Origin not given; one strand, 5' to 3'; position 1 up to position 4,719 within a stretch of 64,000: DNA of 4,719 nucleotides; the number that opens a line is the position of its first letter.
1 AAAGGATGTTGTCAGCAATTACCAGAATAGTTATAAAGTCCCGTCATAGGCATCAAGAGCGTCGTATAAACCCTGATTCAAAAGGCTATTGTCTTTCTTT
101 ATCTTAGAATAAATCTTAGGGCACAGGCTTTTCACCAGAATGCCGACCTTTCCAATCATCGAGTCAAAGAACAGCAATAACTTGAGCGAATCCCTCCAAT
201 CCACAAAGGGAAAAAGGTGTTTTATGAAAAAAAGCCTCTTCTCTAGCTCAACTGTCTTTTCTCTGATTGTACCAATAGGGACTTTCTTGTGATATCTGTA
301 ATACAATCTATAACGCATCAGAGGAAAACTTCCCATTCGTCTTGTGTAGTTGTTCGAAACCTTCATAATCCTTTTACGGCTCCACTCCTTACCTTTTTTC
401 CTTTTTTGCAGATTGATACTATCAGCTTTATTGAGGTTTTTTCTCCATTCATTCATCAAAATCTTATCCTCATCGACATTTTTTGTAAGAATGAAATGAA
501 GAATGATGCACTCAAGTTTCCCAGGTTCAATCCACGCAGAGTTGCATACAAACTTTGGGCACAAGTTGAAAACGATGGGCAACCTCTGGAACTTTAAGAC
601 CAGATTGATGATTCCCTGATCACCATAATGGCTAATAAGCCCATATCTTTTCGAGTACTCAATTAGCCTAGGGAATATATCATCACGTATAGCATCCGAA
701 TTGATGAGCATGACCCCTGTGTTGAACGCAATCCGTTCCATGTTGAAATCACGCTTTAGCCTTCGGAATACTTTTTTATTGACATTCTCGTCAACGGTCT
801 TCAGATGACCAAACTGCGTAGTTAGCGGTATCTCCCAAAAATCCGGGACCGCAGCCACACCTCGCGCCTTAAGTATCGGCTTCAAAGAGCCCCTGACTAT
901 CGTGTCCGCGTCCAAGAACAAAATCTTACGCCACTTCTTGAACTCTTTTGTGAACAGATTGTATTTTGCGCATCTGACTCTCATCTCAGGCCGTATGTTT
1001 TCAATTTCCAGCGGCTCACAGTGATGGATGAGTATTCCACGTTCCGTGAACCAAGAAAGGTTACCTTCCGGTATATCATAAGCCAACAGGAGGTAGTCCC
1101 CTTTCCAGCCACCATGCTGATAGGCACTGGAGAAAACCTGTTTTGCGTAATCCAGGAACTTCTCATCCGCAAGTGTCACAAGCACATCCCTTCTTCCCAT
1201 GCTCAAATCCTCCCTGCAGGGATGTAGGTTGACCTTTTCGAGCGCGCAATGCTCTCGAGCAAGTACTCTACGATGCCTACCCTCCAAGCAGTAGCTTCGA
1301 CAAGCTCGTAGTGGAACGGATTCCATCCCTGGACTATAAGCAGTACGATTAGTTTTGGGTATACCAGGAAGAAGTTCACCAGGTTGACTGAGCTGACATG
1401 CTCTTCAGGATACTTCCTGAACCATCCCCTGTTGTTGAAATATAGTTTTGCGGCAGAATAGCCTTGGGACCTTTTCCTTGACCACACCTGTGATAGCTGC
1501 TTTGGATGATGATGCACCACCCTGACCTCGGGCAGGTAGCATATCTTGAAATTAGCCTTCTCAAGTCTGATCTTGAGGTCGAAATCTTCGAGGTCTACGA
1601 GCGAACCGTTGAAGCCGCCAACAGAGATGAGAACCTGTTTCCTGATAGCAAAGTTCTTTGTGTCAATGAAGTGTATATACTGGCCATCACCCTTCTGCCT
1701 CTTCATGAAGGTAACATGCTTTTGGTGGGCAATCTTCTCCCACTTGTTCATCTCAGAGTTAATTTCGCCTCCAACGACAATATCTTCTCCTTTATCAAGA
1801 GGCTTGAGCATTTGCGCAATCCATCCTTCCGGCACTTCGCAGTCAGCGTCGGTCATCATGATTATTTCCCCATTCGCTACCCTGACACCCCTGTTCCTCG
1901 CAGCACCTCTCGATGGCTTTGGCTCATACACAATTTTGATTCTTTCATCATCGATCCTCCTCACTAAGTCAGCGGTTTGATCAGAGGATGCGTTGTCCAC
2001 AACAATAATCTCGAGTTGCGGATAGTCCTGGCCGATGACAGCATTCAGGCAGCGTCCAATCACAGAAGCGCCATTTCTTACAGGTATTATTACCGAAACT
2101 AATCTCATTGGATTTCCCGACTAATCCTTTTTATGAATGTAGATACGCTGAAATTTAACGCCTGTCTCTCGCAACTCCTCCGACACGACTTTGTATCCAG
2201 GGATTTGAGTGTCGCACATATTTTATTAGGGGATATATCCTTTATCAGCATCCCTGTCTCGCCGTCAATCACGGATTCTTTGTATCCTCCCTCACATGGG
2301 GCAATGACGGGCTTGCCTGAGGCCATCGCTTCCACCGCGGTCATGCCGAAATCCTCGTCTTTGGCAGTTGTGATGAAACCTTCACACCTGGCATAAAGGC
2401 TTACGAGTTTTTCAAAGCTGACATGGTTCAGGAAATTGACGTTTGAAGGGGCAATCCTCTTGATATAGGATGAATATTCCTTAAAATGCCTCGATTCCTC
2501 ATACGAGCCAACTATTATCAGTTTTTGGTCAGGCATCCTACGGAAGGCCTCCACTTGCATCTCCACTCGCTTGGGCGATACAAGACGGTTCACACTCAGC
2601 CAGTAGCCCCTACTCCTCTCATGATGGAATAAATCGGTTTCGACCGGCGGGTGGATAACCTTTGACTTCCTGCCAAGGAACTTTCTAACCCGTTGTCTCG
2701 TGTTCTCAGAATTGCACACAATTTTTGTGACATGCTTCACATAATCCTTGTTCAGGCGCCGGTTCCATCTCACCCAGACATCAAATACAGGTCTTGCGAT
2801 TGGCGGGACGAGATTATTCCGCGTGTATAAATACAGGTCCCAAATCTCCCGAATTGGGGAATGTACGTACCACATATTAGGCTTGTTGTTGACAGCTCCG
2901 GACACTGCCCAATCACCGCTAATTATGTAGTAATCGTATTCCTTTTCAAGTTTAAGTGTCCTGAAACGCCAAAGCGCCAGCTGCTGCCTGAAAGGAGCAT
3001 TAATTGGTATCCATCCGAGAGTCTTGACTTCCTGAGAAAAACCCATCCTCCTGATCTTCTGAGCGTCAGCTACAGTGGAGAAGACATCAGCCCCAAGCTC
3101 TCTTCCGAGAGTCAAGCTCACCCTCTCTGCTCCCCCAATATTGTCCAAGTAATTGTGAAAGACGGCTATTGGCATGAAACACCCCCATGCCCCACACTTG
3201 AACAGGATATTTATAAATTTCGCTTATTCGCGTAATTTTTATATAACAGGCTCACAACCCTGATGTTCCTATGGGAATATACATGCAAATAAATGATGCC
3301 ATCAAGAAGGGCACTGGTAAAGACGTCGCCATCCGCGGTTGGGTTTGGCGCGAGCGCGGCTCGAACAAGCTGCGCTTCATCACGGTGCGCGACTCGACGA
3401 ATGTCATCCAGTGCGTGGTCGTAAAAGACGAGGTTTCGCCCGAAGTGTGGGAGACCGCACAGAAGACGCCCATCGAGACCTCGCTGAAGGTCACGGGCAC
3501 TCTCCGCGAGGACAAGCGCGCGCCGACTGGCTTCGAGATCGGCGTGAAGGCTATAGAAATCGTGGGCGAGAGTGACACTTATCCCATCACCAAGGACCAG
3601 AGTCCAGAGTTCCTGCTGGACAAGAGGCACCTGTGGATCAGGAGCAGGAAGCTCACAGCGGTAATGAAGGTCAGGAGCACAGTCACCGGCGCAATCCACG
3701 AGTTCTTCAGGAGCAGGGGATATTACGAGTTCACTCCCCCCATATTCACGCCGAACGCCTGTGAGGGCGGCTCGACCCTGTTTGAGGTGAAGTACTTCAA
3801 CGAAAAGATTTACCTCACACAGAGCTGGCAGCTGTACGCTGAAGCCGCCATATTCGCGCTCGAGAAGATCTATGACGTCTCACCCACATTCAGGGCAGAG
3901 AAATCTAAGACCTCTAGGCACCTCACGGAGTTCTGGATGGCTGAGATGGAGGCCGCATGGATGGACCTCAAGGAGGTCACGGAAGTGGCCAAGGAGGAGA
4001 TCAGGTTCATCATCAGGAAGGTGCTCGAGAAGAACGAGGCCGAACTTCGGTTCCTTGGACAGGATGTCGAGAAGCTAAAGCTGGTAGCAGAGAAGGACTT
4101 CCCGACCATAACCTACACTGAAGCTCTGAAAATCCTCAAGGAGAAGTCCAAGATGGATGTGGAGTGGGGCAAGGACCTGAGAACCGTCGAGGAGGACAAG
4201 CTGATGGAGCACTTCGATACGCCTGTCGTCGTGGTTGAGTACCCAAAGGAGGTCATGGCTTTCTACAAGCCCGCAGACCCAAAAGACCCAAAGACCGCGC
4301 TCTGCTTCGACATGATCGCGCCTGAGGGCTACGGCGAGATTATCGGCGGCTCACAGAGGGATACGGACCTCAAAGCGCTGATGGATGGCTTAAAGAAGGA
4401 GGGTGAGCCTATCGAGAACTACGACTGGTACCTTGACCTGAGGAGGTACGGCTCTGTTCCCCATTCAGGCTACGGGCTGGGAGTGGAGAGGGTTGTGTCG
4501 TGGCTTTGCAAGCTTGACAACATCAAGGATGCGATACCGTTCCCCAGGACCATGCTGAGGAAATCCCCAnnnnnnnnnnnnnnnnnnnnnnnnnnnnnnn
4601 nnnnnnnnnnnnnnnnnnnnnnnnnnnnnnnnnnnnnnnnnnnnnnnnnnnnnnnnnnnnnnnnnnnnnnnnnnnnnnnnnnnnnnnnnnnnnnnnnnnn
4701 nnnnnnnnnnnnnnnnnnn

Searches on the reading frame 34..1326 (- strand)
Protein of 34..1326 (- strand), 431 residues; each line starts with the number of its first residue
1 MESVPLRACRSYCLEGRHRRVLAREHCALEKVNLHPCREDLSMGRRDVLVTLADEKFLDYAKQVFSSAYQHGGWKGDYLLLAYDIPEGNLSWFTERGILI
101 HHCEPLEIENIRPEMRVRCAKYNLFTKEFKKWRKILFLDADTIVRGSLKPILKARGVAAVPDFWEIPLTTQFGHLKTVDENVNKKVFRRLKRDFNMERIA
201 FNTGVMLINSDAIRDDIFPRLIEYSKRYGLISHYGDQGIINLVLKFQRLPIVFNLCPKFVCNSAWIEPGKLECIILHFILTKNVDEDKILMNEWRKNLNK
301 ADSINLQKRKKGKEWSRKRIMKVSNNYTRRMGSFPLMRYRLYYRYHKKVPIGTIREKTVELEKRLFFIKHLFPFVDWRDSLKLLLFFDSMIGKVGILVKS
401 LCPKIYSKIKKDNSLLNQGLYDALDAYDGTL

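Call 16: search_protein_families(library=pfam, proteins=[window:34-1326:-], max_evalue=0.001)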
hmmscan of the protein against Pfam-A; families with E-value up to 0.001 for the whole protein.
window:34-1326:- (431 aa): 1 family
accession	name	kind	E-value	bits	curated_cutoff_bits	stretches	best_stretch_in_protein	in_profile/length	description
PF01501.26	Glyco_transf_8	-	4.1e-14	53.2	24.3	1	128-279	95-243/253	Glycosyl transferase family 8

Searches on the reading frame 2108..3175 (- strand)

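Call 10: search_protein_families(library=pfam, proteins=[window:2108-3175:-], max_evalue=0.001)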
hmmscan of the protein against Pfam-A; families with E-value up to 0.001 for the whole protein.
window:2108-3175:- (356 aa): 5 families
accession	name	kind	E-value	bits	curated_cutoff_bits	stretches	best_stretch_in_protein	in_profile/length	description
PF00534.26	Glycos_transf_1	-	2.3e-24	86.3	26.4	1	191-326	17-155/172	Glycosyl transferases group 1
PF13692.12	Glyco_trans_1_4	-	1.2e-18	68.1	27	1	193-325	5-138/142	Glycosyl transferases group 1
PF13439.12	Glyco_transf_4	-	1.9e-09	38.2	28.5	1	13-181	1-169/170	Glycosyltransferase Family 4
PF20706.3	GT4-conflict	-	0.00049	19.6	26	1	218-300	234-318/385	Family 4 Glycosyltransferase in conflict systems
PF13524.12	Glyco_trans_1_2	-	0.00071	20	25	0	208-314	6-101/144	Glycosyl transferase-like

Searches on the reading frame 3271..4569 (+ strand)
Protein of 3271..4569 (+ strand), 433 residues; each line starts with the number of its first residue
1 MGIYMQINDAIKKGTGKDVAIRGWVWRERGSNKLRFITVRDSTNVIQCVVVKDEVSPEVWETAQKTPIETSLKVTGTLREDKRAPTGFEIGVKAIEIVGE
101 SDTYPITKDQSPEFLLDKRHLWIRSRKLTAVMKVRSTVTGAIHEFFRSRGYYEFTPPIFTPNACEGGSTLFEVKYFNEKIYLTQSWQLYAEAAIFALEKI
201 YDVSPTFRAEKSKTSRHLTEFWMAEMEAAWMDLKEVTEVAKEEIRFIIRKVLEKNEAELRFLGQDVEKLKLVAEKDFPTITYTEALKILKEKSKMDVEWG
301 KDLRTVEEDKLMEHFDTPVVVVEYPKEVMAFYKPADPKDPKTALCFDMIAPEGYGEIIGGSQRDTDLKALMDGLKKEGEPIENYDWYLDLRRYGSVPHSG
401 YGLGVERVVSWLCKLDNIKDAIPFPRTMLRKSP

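Call 10: search_protein_families(library=pfam, proteins=[window:3271-4569:+], max_evalue=0.001)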
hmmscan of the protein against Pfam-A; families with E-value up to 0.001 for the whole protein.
window:3271-4569:+ (433 aa): 2 families
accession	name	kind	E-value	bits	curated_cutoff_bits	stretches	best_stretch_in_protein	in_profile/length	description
PF00152.25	tRNA-synt_2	-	1.1e-71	241.8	25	1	113-427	3-307/308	tRNA synthetases class II (D, K and N)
PF01336.31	tRNA_anti-codon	-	4.8e-12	46.1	27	1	19-98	1-75/75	OB-fold nucleic acid binding domain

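Call 14: list_cluster_members(proteins=[P0001, window:3271-4569:+, window:32600-34915:+])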
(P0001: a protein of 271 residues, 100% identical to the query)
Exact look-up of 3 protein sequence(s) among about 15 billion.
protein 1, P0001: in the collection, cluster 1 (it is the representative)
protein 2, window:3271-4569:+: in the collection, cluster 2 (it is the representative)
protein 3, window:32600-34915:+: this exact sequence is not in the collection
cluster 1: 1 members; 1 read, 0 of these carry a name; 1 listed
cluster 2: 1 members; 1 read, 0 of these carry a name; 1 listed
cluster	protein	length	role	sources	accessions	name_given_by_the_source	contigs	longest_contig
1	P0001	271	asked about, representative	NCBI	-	-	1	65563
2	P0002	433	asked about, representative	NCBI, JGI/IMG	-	-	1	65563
